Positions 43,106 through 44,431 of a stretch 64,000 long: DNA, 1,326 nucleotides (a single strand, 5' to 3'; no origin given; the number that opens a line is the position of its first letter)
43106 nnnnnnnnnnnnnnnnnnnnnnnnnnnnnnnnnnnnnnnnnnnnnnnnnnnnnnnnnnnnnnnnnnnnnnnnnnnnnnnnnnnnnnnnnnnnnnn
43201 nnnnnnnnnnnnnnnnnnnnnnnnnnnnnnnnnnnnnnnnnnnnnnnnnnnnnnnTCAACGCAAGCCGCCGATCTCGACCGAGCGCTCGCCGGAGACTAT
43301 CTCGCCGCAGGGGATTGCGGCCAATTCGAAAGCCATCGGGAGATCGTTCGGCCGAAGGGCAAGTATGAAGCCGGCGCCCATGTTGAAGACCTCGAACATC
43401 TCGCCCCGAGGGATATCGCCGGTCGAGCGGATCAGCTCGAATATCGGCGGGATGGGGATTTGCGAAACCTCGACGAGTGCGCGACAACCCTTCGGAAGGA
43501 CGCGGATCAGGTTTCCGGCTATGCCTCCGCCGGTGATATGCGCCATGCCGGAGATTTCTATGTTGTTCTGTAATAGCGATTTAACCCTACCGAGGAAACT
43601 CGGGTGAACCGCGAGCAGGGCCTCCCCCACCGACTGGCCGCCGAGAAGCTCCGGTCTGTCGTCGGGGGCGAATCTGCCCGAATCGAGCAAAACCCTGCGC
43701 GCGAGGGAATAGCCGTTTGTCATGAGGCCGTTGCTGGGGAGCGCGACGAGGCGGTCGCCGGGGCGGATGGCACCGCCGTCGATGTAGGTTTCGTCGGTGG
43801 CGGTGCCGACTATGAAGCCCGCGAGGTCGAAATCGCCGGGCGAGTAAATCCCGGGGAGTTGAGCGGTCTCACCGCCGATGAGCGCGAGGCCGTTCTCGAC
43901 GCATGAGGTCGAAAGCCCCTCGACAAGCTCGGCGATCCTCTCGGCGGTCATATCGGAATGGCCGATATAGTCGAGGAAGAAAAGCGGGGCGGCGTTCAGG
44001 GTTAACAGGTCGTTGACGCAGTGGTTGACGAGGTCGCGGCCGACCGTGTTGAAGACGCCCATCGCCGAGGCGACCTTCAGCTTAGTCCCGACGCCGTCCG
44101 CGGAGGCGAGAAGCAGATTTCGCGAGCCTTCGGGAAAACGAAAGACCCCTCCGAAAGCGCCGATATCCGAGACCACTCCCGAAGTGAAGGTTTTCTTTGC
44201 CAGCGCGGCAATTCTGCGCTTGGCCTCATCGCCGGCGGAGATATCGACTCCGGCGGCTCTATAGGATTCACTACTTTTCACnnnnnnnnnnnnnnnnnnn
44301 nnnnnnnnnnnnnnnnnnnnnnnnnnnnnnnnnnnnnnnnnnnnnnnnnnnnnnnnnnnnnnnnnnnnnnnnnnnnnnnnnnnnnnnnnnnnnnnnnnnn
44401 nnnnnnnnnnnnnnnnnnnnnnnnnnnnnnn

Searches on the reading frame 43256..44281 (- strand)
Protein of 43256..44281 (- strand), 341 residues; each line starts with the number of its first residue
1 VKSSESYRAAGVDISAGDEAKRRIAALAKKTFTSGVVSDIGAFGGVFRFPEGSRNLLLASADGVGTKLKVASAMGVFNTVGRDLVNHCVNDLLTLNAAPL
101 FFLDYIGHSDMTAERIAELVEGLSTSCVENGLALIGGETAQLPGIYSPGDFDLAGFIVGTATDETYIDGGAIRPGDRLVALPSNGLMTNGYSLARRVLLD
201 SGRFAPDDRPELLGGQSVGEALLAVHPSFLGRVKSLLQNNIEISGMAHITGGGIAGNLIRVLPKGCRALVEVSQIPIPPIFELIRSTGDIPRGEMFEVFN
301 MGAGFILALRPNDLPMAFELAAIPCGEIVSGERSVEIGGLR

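Call 63: search_protein_families(library=pfam, proteins=[window:43256-44281:-], max_evalue=0.00001)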
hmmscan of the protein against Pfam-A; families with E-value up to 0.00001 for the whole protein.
window:43256-44281:- (341 aa): 2 families
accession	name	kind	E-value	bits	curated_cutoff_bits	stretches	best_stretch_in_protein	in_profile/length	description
PF02769.27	AIRS_C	-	2.6e-17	63.8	23.1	1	173-332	1-149/156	AIR synthase related protein, C-terminal domain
PF00586.29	AIRS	-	7.4e-17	62.2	24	1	46-160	6-111/112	AIR synthase related protein, N-terminal domain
